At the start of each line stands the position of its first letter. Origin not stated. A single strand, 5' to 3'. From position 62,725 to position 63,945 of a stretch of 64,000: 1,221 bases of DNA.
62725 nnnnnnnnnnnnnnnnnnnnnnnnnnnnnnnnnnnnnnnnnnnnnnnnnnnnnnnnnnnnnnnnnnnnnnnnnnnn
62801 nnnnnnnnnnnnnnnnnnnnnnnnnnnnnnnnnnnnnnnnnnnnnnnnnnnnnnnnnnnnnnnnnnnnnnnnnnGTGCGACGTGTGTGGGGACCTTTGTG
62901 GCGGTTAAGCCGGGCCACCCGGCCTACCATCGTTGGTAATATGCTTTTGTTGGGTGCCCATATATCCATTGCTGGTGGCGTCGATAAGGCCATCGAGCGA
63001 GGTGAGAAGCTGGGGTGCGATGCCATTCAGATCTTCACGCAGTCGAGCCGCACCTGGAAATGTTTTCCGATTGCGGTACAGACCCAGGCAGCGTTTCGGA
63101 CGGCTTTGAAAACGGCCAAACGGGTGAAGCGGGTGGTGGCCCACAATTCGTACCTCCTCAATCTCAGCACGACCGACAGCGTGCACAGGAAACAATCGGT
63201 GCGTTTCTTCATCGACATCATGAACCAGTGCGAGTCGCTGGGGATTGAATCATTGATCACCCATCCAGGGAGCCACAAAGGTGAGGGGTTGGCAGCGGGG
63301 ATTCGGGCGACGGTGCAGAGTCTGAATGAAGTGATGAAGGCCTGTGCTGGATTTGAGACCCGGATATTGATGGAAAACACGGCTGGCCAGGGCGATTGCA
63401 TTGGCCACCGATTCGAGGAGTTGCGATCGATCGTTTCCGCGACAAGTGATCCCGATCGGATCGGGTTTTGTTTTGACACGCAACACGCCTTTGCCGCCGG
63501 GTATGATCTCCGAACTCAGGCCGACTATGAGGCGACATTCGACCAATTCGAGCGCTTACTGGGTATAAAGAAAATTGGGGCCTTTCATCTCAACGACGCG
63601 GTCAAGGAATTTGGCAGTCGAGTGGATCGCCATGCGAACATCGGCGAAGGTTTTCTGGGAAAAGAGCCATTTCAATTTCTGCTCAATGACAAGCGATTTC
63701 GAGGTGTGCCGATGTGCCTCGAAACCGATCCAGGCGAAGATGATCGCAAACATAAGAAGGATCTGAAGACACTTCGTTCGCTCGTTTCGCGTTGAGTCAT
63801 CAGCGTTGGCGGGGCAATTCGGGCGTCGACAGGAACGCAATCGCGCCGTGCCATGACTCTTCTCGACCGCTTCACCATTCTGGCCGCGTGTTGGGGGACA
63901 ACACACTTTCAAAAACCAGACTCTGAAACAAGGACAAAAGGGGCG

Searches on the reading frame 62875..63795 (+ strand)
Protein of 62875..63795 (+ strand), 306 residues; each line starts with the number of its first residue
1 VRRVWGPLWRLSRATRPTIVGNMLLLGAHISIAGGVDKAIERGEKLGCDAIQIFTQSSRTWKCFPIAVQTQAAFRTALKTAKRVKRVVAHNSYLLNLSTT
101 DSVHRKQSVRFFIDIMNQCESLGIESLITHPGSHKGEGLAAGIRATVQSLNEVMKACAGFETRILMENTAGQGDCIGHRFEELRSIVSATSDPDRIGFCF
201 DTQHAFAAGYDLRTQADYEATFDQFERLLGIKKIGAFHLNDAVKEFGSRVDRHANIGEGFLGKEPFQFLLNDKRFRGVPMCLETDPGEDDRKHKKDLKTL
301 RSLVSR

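Call 50: search_protein_families(library=pfam, proteins=[window:62875-63795:+], max_evalue=0.001)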
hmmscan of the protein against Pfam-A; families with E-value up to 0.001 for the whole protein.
window:62875-63795:+ (306 aa): 1 family
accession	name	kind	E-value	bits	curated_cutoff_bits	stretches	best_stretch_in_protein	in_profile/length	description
PF01261.30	AP_endonuc_2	-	8.3e-51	173.5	31.1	1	43-302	4-248/249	Xylose isomerase-like TIM barrel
